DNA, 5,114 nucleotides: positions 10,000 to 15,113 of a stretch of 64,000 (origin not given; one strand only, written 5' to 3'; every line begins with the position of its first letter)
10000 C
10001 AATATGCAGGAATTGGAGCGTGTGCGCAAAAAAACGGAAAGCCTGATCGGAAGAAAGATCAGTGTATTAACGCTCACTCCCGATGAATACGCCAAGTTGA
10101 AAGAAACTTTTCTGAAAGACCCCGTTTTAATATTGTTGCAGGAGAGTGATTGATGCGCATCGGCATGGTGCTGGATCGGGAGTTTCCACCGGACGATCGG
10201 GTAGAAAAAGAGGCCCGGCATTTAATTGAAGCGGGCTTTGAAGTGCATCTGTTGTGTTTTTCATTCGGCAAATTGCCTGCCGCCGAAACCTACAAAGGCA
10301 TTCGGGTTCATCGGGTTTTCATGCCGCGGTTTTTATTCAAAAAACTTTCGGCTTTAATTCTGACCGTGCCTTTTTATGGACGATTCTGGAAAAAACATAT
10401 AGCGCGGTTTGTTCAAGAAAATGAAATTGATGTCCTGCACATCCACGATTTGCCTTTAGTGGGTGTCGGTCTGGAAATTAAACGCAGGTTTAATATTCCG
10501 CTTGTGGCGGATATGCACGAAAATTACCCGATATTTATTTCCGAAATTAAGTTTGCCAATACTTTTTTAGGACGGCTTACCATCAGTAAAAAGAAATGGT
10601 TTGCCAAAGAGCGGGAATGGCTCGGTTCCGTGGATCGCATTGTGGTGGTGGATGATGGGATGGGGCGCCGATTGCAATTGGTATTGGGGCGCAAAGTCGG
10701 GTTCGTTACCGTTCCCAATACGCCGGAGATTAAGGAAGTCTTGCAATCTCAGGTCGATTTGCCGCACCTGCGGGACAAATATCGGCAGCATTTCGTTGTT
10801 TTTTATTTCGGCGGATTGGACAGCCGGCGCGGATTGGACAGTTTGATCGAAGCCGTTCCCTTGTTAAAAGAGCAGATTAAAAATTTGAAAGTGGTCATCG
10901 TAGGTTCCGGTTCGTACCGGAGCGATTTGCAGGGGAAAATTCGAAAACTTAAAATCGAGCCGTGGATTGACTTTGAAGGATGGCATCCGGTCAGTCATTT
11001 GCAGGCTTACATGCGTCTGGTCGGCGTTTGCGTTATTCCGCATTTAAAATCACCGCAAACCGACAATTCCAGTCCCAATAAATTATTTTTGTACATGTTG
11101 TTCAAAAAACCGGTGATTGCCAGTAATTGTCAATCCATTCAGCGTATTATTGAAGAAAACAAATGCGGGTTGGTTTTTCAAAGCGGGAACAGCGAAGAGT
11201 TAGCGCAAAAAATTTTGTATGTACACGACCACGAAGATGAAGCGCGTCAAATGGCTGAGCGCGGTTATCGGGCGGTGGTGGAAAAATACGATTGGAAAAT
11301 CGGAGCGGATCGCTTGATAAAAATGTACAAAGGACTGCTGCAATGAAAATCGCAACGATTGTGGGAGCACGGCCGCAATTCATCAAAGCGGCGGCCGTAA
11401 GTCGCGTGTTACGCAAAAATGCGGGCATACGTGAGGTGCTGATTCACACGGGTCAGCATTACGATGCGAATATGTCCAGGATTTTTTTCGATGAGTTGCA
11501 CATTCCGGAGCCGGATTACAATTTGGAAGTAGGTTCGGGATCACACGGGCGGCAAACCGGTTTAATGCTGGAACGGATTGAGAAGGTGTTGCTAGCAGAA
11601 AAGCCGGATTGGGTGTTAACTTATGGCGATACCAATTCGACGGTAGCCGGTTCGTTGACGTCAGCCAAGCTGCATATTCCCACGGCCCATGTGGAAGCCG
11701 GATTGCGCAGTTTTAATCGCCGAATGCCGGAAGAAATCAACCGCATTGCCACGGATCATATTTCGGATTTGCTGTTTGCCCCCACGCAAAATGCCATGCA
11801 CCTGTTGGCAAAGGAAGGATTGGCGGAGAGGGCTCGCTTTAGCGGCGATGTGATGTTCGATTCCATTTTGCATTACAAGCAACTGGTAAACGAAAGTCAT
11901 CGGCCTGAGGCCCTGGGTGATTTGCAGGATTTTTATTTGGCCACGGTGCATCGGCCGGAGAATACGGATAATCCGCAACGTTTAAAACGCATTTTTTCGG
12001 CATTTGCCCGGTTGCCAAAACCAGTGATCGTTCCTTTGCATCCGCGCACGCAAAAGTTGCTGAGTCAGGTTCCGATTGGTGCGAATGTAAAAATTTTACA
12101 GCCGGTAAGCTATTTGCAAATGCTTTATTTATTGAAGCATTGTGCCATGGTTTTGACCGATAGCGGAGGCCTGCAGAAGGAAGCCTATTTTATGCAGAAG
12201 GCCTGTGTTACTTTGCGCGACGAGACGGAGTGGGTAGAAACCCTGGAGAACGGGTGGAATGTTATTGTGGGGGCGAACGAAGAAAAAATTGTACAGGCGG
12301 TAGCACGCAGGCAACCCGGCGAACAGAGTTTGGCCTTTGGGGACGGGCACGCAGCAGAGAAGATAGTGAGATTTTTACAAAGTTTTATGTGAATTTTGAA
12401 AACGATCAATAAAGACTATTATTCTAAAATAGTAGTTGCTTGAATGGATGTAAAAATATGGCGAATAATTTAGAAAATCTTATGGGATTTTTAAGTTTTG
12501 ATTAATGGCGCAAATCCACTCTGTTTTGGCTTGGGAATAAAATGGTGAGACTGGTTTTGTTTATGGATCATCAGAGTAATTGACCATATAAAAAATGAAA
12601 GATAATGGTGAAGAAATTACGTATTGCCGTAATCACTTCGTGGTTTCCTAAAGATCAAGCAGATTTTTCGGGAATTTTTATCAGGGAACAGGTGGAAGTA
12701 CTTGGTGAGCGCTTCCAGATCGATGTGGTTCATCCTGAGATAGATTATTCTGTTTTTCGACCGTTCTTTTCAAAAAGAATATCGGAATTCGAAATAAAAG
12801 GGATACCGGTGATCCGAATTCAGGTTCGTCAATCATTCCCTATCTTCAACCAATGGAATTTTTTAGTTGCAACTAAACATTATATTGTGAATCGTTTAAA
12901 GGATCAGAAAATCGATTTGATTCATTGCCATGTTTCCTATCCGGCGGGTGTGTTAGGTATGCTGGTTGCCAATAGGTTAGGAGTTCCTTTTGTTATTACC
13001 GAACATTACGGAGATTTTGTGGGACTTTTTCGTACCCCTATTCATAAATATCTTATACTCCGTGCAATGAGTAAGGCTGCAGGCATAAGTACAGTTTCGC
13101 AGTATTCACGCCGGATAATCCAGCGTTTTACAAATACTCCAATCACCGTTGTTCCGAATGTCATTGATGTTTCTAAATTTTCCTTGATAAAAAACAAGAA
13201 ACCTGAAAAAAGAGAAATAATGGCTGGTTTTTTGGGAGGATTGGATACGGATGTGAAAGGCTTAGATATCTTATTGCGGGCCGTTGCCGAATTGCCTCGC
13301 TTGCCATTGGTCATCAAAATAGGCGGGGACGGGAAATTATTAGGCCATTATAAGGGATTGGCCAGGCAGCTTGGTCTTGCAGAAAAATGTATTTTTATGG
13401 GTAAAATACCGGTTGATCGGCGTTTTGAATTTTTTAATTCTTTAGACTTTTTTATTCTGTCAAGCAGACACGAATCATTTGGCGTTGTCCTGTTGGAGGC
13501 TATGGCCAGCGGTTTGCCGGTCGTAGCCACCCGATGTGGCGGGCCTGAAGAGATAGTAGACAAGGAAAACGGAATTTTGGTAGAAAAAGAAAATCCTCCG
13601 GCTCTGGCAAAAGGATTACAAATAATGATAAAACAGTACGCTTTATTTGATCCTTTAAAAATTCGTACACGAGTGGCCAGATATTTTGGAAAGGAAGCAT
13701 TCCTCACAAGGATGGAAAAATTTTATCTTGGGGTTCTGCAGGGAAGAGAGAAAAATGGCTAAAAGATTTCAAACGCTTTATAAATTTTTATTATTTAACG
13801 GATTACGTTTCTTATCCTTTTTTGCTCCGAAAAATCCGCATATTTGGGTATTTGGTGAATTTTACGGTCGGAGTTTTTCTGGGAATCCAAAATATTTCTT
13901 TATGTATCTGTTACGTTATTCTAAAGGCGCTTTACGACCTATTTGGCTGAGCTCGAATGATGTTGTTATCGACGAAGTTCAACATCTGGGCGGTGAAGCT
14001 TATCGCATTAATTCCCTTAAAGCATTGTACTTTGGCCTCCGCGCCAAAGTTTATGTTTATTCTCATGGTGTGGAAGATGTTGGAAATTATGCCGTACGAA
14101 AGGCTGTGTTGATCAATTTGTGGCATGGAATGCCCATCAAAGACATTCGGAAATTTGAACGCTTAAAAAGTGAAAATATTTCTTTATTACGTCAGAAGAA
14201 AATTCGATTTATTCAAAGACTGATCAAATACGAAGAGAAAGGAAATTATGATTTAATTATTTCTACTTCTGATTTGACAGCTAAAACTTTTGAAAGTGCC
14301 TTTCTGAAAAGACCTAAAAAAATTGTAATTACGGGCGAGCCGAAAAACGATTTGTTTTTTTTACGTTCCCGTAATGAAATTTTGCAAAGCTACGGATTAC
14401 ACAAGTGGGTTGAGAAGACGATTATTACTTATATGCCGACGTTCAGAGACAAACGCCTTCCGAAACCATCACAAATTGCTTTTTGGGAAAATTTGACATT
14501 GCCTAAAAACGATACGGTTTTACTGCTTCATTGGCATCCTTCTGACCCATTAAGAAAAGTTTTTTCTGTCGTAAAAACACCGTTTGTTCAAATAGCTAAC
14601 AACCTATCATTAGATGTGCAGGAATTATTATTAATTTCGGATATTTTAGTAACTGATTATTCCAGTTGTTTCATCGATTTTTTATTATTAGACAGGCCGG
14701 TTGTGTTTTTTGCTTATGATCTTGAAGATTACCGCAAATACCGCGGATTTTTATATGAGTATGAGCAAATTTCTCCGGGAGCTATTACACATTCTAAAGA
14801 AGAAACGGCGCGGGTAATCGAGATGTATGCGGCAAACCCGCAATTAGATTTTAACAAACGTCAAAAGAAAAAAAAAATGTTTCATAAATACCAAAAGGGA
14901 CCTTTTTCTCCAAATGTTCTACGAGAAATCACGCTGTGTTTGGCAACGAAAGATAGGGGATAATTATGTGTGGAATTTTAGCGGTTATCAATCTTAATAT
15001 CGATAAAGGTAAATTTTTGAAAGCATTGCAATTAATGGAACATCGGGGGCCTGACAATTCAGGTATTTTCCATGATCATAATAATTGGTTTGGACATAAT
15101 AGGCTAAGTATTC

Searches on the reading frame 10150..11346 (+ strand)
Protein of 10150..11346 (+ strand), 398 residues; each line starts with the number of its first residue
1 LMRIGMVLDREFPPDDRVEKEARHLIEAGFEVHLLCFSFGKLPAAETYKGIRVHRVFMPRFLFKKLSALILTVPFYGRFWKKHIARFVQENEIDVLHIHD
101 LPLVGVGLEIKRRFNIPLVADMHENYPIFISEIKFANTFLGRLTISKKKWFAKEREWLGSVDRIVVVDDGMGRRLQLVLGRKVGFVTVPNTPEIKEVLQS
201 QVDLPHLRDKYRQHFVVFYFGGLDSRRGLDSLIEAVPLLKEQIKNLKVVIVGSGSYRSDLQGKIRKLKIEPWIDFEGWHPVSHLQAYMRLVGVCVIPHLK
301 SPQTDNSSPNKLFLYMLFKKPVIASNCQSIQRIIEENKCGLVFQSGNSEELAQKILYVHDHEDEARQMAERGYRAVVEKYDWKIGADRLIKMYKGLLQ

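Call 76: search_protein_families(library=pfam, proteins=[window:10150-11346:+], max_evalue=0.0001)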
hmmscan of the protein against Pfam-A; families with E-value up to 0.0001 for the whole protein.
window:10150-11346:+ (398 aa): 5 families
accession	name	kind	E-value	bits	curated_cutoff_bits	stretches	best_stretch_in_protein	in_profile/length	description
PF13692.12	Glyco_trans_1_4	-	1.3e-23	84.3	27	1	215-358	2-139/142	Glycosyl transferases group 1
PF00534.26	Glycos_transf_1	-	1.1e-22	80.8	26.4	1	213-374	14-171/172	Glycosyl transferases group 1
PF13439.12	Glyco_transf_4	-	2.8e-16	60.5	28.5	1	22-180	12-153/170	Glycosyltransferase Family 4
PF13579.12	Glyco_trans_4_4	-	4.1e-14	53.7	29.7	1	17-190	6-157/158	Glycosyl transferase 4-like domain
PF13524.12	Glyco_trans_1_2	-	7.9e-11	42.5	25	1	242-389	8-142/144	Glycosyl transferase-like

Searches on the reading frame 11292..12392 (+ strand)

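Call 76: search_protein_families(library=pfam, proteins=[window:11292-12392:+], max_evalue=0.0001)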
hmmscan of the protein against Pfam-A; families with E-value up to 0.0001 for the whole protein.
window:11292-12392:+ (366 aa): 1 family
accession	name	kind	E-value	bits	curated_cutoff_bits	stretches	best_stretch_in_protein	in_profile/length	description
PF02350.25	Epimerase_2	-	1.2e-105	353.6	30.6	1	40-362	3-346/347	UDP-N-acetylglucosamine 2-epimerase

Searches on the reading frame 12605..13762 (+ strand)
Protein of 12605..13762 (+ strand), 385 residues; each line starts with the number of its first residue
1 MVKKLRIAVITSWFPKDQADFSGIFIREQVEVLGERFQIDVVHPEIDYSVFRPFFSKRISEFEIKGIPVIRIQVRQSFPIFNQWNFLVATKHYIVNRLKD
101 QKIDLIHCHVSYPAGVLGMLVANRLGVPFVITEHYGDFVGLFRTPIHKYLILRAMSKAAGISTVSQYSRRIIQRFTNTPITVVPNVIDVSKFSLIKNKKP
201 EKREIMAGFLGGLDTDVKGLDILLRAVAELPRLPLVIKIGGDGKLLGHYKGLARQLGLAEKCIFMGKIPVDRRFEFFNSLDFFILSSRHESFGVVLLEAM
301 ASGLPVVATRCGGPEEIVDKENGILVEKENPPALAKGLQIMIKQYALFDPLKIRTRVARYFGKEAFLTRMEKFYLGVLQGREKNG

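Call 76: search_protein_families(library=pfam, proteins=[window:12605-13762:+], max_evalue=0.0001)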
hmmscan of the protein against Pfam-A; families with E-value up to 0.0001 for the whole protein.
window:12605-13762:+ (385 aa): 6 families
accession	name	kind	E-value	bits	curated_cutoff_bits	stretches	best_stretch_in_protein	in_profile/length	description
PF13692.12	Glyco_trans_1_4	-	2.2e-30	106.2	27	1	207-342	4-140/142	Glycosyl transferases group 1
PF00534.26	Glycos_transf_1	-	1.1e-29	103.6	26.4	1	198-345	9-159/172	Glycosyl transferases group 1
PF13439.12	Glyco_transf_4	-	3.7e-19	69.8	28.5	1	37-190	20-169/170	Glycosyltransferase Family 4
PF13579.12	Glyco_trans_4_4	-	4.1e-12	47.2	29.7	1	33-185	14-157/158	Glycosyl transferase 4-like domain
PF13477.12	Glyco_trans_4_2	-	1.4e-07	32.2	23.4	1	63-159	41-133/139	Glycosyl transferase 4-like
PF20706.3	GT4-conflict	-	1e-06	28.5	26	0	279-321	281-323/385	Family 4 Glycosyltransferase in conflict systems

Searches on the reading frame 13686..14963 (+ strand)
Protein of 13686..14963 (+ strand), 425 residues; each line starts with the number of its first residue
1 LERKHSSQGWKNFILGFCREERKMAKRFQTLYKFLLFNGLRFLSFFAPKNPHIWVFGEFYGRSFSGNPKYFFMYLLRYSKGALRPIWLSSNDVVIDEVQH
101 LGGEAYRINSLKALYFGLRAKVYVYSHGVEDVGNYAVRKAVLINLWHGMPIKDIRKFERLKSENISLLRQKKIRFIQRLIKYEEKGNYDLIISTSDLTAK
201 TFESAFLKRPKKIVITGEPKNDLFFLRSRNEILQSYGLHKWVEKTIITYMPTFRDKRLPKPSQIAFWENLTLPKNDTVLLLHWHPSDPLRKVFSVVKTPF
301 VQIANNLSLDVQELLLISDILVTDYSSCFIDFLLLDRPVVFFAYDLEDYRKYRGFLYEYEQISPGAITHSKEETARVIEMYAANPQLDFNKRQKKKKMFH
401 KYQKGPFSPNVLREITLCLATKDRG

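Call 76: search_protein_families(library=pfam, proteins=[window:13686-14963:+], max_evalue=0.0001)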
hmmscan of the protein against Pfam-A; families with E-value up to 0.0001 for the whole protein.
window:13686-14963:+ (425 aa): 1 family
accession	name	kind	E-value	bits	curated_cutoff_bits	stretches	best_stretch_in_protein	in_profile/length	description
PF04464.20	Glyphos_transf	-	2.3e-64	218.1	22.1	1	43-416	5-366/367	CDP-Glycerol:Poly(glycerophosphate) glycerophosphotransferase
